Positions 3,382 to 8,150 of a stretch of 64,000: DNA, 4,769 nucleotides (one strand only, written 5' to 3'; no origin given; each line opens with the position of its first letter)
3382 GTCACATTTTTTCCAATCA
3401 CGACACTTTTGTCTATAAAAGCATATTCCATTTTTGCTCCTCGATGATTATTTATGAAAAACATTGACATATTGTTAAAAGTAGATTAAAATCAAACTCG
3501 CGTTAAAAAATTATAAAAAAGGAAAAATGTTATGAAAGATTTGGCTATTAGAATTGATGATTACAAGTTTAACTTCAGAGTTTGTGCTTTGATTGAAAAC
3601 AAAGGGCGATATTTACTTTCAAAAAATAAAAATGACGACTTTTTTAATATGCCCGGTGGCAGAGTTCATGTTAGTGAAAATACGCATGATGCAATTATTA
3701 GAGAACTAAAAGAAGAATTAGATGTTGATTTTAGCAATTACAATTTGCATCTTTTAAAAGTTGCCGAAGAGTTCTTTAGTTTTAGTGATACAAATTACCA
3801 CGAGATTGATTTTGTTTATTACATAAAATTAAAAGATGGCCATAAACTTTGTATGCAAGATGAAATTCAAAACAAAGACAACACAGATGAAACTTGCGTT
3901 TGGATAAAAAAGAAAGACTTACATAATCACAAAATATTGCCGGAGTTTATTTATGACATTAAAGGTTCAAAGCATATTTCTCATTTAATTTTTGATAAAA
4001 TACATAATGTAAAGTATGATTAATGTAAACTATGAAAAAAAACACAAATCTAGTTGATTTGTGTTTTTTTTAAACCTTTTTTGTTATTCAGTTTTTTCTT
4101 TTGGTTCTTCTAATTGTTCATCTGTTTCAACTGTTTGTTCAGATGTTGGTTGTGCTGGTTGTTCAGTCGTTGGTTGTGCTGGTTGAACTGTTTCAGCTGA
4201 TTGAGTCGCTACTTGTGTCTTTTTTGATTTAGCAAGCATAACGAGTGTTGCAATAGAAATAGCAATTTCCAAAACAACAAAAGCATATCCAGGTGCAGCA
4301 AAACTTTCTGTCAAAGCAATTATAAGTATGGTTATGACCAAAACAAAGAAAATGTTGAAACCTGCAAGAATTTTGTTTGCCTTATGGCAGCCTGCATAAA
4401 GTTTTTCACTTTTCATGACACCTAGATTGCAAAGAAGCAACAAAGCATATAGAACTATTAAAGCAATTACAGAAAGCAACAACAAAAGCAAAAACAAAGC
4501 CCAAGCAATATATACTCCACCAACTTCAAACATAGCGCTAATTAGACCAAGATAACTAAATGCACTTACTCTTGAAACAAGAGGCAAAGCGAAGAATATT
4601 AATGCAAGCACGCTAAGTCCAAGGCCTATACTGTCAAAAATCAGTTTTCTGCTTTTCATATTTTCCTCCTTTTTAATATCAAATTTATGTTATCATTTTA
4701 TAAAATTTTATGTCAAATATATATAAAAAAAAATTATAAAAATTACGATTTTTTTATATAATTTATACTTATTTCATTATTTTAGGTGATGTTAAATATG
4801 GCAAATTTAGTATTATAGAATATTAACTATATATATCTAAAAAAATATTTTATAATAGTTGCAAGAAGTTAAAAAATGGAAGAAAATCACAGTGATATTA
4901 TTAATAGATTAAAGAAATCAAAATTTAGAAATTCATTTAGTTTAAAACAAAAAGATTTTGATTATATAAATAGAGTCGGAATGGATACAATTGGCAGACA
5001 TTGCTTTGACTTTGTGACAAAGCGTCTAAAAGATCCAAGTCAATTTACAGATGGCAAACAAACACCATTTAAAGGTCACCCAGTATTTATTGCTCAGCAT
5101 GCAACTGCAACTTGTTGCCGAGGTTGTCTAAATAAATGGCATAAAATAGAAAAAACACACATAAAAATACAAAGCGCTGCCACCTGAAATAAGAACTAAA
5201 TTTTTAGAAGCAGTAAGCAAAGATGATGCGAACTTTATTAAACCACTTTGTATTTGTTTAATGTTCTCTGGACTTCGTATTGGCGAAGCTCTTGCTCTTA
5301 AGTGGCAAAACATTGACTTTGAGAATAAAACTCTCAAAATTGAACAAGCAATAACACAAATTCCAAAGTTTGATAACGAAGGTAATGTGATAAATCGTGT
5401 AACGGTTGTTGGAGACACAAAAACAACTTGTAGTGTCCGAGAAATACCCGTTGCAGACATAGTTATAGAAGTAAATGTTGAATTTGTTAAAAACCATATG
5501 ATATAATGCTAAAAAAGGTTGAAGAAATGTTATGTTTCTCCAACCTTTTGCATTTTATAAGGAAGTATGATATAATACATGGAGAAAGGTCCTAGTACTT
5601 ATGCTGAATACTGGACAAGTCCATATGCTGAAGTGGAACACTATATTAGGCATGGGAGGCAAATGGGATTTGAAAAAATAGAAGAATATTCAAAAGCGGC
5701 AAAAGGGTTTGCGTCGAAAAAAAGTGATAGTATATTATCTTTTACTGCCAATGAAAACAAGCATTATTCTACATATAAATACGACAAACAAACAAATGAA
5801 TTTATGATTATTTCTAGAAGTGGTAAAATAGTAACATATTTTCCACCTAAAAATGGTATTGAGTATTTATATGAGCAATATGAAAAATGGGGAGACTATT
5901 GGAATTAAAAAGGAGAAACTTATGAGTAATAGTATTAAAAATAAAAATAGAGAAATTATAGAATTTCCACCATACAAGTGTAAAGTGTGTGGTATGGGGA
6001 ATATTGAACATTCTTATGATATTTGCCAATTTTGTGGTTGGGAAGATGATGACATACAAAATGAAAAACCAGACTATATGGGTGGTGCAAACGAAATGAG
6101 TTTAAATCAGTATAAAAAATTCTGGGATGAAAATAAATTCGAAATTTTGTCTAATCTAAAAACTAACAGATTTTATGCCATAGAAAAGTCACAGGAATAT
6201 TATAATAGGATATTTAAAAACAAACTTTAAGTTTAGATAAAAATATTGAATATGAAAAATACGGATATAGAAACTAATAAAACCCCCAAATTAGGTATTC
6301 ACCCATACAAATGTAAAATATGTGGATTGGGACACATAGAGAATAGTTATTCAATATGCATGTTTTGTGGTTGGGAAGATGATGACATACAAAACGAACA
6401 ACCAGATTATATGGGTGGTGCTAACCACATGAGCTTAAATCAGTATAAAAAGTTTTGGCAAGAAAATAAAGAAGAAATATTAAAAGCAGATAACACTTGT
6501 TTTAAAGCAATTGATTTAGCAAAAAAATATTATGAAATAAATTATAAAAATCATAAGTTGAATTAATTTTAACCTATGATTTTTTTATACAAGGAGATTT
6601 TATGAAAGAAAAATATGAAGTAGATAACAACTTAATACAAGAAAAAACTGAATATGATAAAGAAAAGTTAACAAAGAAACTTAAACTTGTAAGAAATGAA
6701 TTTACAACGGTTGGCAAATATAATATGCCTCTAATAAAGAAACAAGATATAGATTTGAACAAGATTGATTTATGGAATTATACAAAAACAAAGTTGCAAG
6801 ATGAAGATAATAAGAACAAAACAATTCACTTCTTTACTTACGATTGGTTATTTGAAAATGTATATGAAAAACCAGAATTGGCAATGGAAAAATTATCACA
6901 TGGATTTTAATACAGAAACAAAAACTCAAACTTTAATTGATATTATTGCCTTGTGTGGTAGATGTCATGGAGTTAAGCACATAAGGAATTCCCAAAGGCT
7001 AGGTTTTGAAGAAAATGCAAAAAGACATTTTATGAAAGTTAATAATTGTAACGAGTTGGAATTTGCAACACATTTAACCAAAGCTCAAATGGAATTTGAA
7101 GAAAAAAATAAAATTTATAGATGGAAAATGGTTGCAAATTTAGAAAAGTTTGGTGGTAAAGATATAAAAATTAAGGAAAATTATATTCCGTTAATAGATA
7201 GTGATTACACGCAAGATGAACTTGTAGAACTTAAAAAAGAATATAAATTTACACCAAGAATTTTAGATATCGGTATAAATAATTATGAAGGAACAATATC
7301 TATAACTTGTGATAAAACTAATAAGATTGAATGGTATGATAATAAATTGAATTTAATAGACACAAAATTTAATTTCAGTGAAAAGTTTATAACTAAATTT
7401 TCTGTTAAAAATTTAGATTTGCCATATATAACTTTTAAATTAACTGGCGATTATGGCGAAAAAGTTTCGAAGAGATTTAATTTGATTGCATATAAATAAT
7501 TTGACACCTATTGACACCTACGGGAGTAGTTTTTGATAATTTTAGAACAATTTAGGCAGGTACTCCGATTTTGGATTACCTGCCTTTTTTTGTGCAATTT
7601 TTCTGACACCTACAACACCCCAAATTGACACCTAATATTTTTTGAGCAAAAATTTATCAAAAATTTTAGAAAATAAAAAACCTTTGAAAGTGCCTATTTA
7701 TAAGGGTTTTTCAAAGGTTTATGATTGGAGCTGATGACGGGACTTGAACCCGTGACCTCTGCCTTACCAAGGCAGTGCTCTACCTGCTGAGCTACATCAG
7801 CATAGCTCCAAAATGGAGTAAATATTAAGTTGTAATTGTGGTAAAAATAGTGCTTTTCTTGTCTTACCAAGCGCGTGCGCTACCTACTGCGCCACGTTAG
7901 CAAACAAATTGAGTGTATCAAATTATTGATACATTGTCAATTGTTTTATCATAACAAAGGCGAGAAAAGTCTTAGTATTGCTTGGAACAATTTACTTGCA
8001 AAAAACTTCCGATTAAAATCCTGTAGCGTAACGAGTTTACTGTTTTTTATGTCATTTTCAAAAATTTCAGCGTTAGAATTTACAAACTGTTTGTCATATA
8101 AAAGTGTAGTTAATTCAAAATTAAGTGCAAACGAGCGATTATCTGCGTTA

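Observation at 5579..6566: Orphan RNase-toxin-like module followed by two tandem CPCC cysteine-rich genes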

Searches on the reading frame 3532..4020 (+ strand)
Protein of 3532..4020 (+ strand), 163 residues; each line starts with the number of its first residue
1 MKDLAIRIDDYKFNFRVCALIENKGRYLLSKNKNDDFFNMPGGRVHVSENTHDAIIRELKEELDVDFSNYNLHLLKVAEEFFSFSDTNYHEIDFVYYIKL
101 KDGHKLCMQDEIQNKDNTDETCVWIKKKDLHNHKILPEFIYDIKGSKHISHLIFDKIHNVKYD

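Call 3: search_protein_families(library=pfam, proteins=[window:3532-4020:+], max_evalue=1)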
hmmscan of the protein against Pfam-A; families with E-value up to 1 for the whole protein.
window:3532-4020:+ (163 aa): 4 families
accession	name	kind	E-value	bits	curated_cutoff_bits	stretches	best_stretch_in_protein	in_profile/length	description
PF00293.34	NUDIX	-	1.1e-10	42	21.1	1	17-130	8-118/134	NUDIX domain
PF22327.2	Nudt16-like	-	0.0017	18.8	27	1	29-101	26-96/161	U8 snoRNA-decapping enzyme-like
PF13869.12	NUDIX_2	-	0.03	14.2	27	1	28-89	61-119/188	Nucleotide hydrolase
PF16262.11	DUF4916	-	0.042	13.9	27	1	33-136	48-150/170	Domain of unknown function (DUF4916)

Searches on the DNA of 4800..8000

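Call 88: search_rna_families(source=window, start=4800, end=8000, threshold=evalue, max_evalue=1)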
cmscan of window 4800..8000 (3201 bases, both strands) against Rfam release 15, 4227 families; matches with E-value up to 1: 4.
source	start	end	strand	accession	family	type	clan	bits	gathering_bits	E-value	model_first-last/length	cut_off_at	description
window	7729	7801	-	RF00005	tRNA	Gene; tRNA;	CL00001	76.1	29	3.2e-16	1-71/71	no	tRNA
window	7643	7764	+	RF02194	HPnc0260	Gene; antisense;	-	44.3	59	0.0054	1-156/156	no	Bacterial antisense RNA HPnc0260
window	5149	5298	+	RF02390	sau-41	Gene; sRNA;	-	25.3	80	0.6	1-156/156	no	Staphylococcus sRNA sau-41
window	5502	5559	+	RF03210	mir-7359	Gene; miRNA;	-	22.3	90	0.68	1-56/56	no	mir-7359 microRNA precursor family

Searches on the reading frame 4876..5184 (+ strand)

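Call 3: search_protein_families(library=pfam, proteins=[window:4876-5184:+], max_evalue=1)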
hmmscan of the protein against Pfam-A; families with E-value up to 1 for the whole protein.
window:4876-5184:+ (103 aa): 1 family
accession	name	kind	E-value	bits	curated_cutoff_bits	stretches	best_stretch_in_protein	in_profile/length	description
PF13811.11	DUF4186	-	2.3e-38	131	25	1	7-94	2-89/109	Domain of unknown function (DUF4186)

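Call 4: search_protein_families(library=ncbifam, proteins=[window:4876-5184:+], max_evalue=1)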
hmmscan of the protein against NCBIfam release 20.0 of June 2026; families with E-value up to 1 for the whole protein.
window:4876-5184:+ (103 aa): 0 families

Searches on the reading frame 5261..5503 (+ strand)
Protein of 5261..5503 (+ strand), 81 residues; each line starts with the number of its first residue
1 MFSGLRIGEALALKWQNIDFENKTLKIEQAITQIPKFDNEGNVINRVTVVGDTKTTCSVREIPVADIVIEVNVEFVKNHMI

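Call 3: search_protein_families(library=pfam, proteins=[window:5261-5503:+], max_evalue=1)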
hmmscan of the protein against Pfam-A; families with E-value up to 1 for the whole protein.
window:5261-5503:+ (81 aa): 1 family
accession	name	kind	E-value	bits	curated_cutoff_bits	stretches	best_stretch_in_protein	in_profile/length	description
PF00589.27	Phage_integrase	-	1.1e-05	25.8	27.1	1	3-29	34-60/172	Phage integrase family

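Call 4: search_protein_families(library=ncbifam, proteins=[window:5261-5503:+], max_evalue=1)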
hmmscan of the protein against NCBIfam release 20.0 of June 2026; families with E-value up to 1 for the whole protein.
window:5261-5503:+ (81 aa): 3 families
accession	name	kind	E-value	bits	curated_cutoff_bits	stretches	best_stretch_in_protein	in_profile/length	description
NF040815.2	recomb_XerA_Arch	equivalog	0.0016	18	220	1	3-30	124-151/263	site-specific tyrosine recombinase/integron integrase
TIGR02249.1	integrase_gron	subfamily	0.02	14.2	265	1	3-30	128-155/315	integron integrase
TIGR02224.1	recomb_XerC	equivalog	0.19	11.1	335.15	1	3-27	140-164/295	tyrosine recombinase XerC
